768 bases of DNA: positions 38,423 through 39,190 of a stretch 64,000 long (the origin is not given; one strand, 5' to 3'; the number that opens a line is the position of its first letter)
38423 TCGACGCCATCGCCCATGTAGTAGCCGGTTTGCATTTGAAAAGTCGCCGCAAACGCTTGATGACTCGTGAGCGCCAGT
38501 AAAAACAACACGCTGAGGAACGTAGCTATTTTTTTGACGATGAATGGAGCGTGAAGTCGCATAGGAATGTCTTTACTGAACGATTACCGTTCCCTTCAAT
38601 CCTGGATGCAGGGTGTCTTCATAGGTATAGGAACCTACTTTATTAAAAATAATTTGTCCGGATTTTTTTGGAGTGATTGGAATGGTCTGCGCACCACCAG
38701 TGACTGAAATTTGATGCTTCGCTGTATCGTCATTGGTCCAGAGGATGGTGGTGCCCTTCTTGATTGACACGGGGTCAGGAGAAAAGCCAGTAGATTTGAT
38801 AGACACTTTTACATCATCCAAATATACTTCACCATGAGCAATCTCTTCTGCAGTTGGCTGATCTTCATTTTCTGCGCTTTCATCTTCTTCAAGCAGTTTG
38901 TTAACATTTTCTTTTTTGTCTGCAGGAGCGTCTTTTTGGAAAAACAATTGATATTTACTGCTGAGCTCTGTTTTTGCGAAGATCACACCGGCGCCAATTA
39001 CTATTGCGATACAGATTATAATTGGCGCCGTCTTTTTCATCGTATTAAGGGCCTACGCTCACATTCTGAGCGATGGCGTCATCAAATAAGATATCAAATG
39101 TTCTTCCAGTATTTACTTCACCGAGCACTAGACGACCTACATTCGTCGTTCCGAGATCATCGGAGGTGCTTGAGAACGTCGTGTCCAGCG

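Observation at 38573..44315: Giant-protein / small degenerate-cupredoxin gene pairs with translational coupling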

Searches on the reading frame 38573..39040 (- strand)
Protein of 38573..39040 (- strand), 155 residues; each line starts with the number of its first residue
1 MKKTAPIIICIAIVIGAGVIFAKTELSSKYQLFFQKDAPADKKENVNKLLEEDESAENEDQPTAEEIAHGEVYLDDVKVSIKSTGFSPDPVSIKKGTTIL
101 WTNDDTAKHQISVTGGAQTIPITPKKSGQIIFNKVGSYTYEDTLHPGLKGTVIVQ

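Call 6: search_protein_families(library=pfam, proteins=[window:38573-39040:-], max_evalue=1)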
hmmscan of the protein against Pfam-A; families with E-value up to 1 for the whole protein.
window:38573-39040:- (155 aa): 3 families
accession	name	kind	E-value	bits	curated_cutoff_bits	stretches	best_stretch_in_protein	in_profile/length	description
PF13473.12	Cupredoxin_1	-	1.1e-09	38.7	27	1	76-154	22-104/104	Cupredoxin-like domain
PF00127.26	Copper-bind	-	0.0015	19.4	21.2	1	78-154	6-98/99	Copper binding proteins, plastocyanin/azurin family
PF06191.17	DUF995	-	0.21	11.8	20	1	8-53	95-138/140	Protein of unknown function (DUF995)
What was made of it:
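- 38573..39040 (-): small2, 155 aa. N-terminal helix (aa 5-24, 38969-39028), disordered acidic linker (aa 25-69, 38834-38968) and Cys-less cupredoxin domain (aa 70-155, 38576-38833). Pfam 38.7 bits (call 6).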

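Call 12: find_homologous_proteins(query=window:38573-39040:-, max_evalue=0.001)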
Query window:38573-39040:- (155 aa): 1 proteins with E <= 0.001 among 19 candidates.
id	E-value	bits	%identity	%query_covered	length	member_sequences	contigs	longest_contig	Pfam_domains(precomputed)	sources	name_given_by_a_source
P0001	2.2e-95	335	100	100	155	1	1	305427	PF13473.13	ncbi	-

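Call 14: find_encoding_contigs(protein=P0001, flank=10000, max_places=3)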
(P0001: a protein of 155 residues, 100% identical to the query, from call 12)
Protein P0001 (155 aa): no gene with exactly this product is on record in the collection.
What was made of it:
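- Tried and rejected: Look-up of the window's own contig: nothing on record (call 14).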

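Call 25: search_solved_structures(query=window:38573-39040:-, max_evalue=1, show_alignments=3)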
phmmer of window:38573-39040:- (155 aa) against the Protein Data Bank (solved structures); distinct sequences matched with E-value up to 1: 22.
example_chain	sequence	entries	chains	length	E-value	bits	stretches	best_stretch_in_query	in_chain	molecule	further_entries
1id2_A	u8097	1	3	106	7.6e-08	36.1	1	65-155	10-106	AMICYANIN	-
3c75_A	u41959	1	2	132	9.8e-08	35.8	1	65-155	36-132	Amicyanin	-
2qdv_A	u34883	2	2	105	1.1e-06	32.4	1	60-155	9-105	Amicyanin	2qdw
9cck_A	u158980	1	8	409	2e-06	31.5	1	84-154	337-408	Copper-containing nitrite reductase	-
1sfd_A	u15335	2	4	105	2.1e-06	31.5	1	60-155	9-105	Amicyanin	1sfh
1sf3_A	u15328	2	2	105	2.9e-06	31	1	60-155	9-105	Amicyanin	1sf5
3ie9_A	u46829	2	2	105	2.9e-06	31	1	60-155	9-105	Amicyanin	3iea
1aac_A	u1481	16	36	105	5.5e-06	30.1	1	60-155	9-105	AMICYANIN | PROTEIN (AMICYANIN)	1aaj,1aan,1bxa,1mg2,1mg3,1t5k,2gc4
1mda_A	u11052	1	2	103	6.3e-06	29.9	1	62-155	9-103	AMICYANIN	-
2gb2_A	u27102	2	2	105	7.5e-06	29.6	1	60-155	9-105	Amicyanin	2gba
2idq_A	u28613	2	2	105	1.5e-05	28.7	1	60-155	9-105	Amicyanin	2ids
3rym_A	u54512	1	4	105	2e-05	28.3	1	60-155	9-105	Amicyanin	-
2idt_A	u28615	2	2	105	2e-05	28.3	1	60-155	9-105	Amicyanin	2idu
5fc9_A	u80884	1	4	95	2.3e-05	28.1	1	81-154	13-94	Blue (Type 1) copper domain protein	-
1bxu_A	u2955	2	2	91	5.6e-05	26.8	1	85-155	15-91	PLASTOCYANIN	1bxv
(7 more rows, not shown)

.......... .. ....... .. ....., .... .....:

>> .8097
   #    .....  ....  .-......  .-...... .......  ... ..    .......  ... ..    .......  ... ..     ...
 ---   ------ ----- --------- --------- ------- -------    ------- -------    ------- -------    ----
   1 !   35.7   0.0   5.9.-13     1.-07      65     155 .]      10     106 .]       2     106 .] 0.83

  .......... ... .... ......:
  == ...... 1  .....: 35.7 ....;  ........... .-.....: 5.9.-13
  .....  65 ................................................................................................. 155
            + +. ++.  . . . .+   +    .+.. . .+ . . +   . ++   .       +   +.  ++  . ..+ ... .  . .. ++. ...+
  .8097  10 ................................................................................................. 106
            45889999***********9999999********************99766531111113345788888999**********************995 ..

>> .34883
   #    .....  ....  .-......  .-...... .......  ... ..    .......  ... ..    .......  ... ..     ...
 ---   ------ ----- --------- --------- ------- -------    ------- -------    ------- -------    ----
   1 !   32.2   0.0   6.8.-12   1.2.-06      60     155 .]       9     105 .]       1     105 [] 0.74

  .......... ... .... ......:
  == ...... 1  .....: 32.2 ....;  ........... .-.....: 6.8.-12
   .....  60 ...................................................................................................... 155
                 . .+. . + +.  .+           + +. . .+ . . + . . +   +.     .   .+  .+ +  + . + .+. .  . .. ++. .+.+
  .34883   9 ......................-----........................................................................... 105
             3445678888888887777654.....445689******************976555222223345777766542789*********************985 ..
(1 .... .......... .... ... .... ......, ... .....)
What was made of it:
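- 38573..39040 (-): Amicyanin E 7.6e-8 (call 25).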

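Call 41: search_protein_representatives(protein=window:38573-39040:-)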
Query: 155 residues. Proteins with E-value up to 0.001 (for the whole library): 7373; up to 1e-10: 335; up to 1e-30: 32. The best 150 are listed.
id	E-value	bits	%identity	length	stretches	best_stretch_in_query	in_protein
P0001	7.1e-96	334.7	100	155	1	1-155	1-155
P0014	3.1e-51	189.9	30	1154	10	76-154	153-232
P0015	8.3e-46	172.3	31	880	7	78-155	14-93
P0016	8.3e-46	172.3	29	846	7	76-154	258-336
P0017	7.0e-45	169.3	32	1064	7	78-154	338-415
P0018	2.4e-43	164.3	32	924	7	78-154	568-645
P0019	1.3e-42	161.9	31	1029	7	78-154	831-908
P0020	1.5e-41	158.4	29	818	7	79-154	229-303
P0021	3.8e-41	157.1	32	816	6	78-154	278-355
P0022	3.0e-38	147.7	26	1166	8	78-155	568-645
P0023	1.0e-37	146.0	33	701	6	77-154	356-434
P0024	1.2e-37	145.8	31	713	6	78-154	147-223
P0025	4.8e-37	143.8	29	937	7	77-154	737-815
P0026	4.9e-37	143.8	32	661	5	78-154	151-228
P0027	6.5e-37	143.4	30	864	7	62-153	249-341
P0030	2.1e-35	138.5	31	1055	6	76-154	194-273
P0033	2.9e-34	134.8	33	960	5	73-155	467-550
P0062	3.9e-25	105.2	39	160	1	1-155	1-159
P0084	1.5e-22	96.8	35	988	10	79-113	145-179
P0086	1.9e-22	96.5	29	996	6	79-154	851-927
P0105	1.7e-19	87.0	34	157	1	3-155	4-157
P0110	4.9e-19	85.4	35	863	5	74-155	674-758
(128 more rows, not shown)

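Call 50: find_homologous_proteins(query=A3, max_evalue=0.00001)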
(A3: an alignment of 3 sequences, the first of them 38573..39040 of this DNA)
Query A3 (3 sequences) (155 aa, profile of the alignment): 61 proteins with E <= 0.00001 among 1395 candidates.
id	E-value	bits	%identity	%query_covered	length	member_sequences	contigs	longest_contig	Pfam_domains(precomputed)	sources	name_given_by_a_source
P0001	9.1e-73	261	100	100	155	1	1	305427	PF13473.13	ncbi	-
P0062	1.0e-71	258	39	100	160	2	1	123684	PF13473.13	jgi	jgi:plastocyanin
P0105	2.7e-69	250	39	61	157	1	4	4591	PF13473.13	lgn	-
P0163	6.4e-18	83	37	52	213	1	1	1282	PF00127.27,PF13473.13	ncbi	-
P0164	7.8e-17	80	40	50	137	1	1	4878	PF00127.27,PF13473.13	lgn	-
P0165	2.8e-16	78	37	50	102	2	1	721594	PF00127.27,PF13473.13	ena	-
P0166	2.5e-15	75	40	50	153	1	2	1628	PF00127.27,PF13473.13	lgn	-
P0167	5.5e-15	74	39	50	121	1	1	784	PF00127.27,PF13473.13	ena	-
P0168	1.1e-14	73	33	51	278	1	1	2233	PF00127.27,PF24298.2,PF13473.13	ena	-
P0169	1.6e-14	72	33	50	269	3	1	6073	PF00127.27,PF24298.2,PF13473.13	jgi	jgi:plastocyanin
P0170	1.7e-14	72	33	50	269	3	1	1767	PF00127.27,PF24298.2,PF13473.13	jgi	jgi:plastocyanin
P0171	3.1e-14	71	35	60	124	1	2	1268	PF00127.27,PF13473.13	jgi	jgi:plastocyanin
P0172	1.2e-13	69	32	69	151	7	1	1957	PF00127.27,PF13473.13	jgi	-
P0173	1.5e-13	69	38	48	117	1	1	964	PF00127.27,PF13473.13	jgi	jgi:amicyanin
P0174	1.9e-13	69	38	50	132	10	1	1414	PF00127.27,PF13473.13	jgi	jgi:amicyanin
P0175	2.7e-13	68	39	49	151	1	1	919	PF00127.27,PF13473.13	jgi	jgi:amicyanin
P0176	2.7e-13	68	36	50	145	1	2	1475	PF00127.27,PF13473.13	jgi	jgi:plastocyanin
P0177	4.4e-13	67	41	53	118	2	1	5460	PF00127.27,PF13473.13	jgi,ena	jgi:plastocyanin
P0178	1.4e-12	66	37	50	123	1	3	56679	PF00127.27,PF13473.13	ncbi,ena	-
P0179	1.4e-12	66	35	50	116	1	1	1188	PF00127.27,PF13473.13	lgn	-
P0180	1.8e-12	65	37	50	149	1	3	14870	PF00127.27,PF13473.13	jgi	jgi:plastocyanin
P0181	2.1e-12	65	35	50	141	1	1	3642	PF00127.27,PF13473.13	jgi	jgi:plastocyanin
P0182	4.0e-12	64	37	48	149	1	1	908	PF00127.27,PF13473.13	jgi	jgi:plastocyanin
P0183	4.9e-12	64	38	45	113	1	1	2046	PF00127.27,PF13473.13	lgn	-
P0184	6.0e-12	64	37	48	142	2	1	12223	PF00127.27,PF13473.13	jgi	jgi:plastocyanin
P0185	6.3e-12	64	35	51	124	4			PF00127.27,PF13473.13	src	-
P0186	7.0e-12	64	38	45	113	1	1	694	PF00127.27,PF13473.13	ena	-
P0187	9.3e-12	63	38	45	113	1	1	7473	PF00127.27,PF13473.13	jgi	jgi:plastocyanin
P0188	1.4e-11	63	38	45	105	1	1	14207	PF00127.27,PF13473.13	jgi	jgi:plastocyanin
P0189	3.6e-11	61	33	50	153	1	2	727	PF00127.27,PF13473.13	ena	-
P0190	3.6e-11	61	43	50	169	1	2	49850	PF00127.27,PF13473.13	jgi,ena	-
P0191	6.9e-11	60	30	50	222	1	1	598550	PF00127.27,PF13473.13,PF00041.28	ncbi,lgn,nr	ncbi:MAG: cupredoxin domain-containing protein [Candidatus Kerfeldbacteria bacterium]|nr:cupredoxin 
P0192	1.4e-10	59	35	49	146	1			PF00127.27,PF13473.13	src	-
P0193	2.0e-10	59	37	47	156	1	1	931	PF00127.27,PF13473.13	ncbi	-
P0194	2.5e-10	58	34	50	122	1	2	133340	PF00127.27,PF13473.13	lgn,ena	-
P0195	8.4e-10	57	28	50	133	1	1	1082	PF00127.27,PF13473.13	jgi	jgi:plastocyanin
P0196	1.1e-9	56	33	52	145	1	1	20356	PF13473.13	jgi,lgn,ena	-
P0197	1.4e-9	56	41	48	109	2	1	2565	PF00127.27,PF13473.13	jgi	jgi:plastocyanin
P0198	1.7e-9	56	30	59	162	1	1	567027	PF13473.13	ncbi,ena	-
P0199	1.9e-9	56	32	45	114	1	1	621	PF00127.27,PF13473.13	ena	-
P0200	2.7e-9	55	37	50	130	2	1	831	PF00127.27,PF13473.13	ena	-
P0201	3.7e-9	55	31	55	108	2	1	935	PF00127.27,PF13473.13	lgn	-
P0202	5.9e-9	54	34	63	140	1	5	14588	PF00127.27,PF13473.13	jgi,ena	jgi:plastocyanin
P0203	6.0e-9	54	36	43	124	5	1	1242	PF00127.27,PF13473.13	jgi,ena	jgi:plastocyanin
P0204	6.9e-9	54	29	70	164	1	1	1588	PF00127.27,PF13473.13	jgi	jgi:amicyanin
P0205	7.8e-9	54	31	63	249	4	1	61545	PF00127.27,PF13473.13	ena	-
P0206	8.0e-9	54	43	48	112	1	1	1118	PF00127.27,PF13473.13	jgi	jgi:plastocyanin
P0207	1.5e-8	53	29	47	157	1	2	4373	PF00127.27,PF13473.13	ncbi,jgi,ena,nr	ncbi:MAG TPA: plastocyanin/azurin family copper-binding protein [Ktedonobacteraceae bacterium]|nr:pl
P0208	1.6e-8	53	36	45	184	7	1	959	PF00127.27,PF13473.13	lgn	-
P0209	1.7e-8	53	29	50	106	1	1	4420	PF00127.27,PF13473.13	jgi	jgi:plastocyanin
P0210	4.3e-8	51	30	52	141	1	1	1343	PF00127.27,PF13473.13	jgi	jgi:plastocyanin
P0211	6.3e-8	51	33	47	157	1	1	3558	PF00127.27,PF13473.13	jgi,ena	-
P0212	6.4e-8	51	33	47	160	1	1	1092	PF00127.27,PF13473.13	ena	-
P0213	6.6e-8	51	30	47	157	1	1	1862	PF00127.27,PF13473.13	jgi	-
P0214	9.7e-8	50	33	51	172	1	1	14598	PF00127.27,PF13473.13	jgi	-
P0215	1.2e-7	50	34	45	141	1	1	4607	PF00127.27,PF13473.13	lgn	-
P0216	1.3e-7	50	36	50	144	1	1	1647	PF00127.27,PF13473.13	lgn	-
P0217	2.9e-7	49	32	63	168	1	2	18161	PF00127.27,PF13473.13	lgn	-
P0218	6.0e-7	48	31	50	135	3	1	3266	PF13473.13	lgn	-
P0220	3.1e-6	45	36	48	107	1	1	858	PF00127.27,PF13473.13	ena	-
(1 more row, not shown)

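Call 52: find_encoding_contigs(protein=P0062, flank=10000, max_places=2)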
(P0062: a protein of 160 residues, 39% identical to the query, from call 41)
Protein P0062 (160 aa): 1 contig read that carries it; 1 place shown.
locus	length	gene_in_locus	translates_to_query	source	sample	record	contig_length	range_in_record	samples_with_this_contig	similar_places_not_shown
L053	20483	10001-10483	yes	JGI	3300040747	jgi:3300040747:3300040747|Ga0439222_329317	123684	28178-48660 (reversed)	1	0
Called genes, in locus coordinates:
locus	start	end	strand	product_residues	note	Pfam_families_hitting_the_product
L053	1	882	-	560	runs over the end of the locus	PF16317:Glyco_hydro_99, PF00041:fn3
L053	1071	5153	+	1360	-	PF24299:DUF7483, PF00041:fn3, PF16656:Pur_ac_phosph_N (weak)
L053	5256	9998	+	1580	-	PF00149:Metallophos, PF13620:CarboxypepD_reg, PF13715:CarbopepD_reg_2, PF13620:CarboxypepD_reg, PF13715:CarbopepD_reg_2, PF13620:CarboxypepD_reg, PF13620:CarboxypepD_reg, PF13715:CarbopepD_reg_2, +9 more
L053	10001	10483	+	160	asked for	PF13473:Cupredoxin_1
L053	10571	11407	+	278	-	PF00702:Hydrolase (weak), PF12710:HAD (faint), PF13419:HAD_2 (faint)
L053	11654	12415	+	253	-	PF00119:ATP-synt_A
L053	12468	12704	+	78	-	PF00137:ATP-synt_C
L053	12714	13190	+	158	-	-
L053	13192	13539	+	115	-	PF00213:OSCP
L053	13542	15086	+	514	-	PF00006:ATP-synt_ab, PF00306:ATP-synt_ab_C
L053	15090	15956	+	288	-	PF00231:ATP-synt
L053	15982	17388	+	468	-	PF02874:ATP-synt_ab_N, PF00006:ATP-synt_ab, PF22919:ATP-synt_VA_C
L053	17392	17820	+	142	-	PF02823:ATP-synt_DE_N, PF00401:ATP-synt_DE (weak)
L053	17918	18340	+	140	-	PF02075:RuvC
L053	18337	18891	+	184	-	PF01330:RuvA_N, PF00633:HHH (faint), PF14520:HHH_5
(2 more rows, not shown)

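Call 53: find_encoding_contigs(protein=P0105, flank=10000, max_places=4)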
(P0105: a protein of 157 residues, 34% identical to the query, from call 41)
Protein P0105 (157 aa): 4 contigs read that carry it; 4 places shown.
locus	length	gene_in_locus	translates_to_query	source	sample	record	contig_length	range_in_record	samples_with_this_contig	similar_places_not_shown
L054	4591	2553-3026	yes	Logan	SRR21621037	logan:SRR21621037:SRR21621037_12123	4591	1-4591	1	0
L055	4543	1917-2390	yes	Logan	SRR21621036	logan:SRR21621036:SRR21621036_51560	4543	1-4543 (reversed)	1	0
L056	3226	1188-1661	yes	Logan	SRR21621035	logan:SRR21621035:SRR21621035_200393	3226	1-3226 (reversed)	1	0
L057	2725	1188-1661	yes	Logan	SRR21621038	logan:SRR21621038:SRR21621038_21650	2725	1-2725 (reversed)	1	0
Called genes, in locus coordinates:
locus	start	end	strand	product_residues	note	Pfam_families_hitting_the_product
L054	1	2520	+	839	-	?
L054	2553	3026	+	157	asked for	PF13473:Cupredoxin_1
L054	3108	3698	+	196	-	-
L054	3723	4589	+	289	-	?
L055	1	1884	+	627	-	?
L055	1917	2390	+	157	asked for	PF13473:Cupredoxin_1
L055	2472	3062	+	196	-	-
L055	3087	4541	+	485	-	?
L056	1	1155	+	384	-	?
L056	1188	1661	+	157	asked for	PF13473:Cupredoxin_1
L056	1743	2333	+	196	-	-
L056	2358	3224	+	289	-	?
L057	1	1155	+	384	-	?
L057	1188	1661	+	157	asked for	PF13473:Cupredoxin_1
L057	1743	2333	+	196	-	-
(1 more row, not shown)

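Call 64: search_protein_families(library=ncbifam, proteins=[window:38573-39040:-], max_evalue=0.1)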
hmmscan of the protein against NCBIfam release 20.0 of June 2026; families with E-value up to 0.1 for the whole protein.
window:38573-39040:- (155 aa): 2 families
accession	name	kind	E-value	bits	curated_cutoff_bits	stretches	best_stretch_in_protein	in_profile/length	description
TIGR02657.1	amicyanin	equivalog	2.4e-06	27.8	110.2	1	85-154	7-82/83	amicyanin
TIGR02656.1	cyanin_plasto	equivalog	7.7e-05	23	87.85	1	84-154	12-98/99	plastocyanin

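Call 75: predict_structure(alignment_id=A5)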
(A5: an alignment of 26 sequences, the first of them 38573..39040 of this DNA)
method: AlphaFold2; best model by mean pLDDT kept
length: 155 residues; sequences in the alignment: 26
mean_pLDDT: 76.7   pTM: 0.54
mean pLDDT of the five models: 76.7, 76.4, 75.5, 75.3, 75.1
residues with pLDDT >= 90: 79; 70-90: 17; 50-70: 18; < 50: 41
segments of 3 or more residues with pLDDT < 50: 27-35, 40-47, 49-63, 65-68
pLDDT, mean of each block of 10 residues (from residue 1): 69 77 53 46 44 46 47 81 96 96 98 95 97 97 97 97
secondary structure, 60 per line:
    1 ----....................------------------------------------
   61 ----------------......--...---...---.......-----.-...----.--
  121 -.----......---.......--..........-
elements in order: H5-24 E77-82 E85-87 E91-93 E97-103 E111-113 E127-132 E136-142 E145-154
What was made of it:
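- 38573..39040 (-): AF2 domain pLDDT about 96, linker below 50 (call 75).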
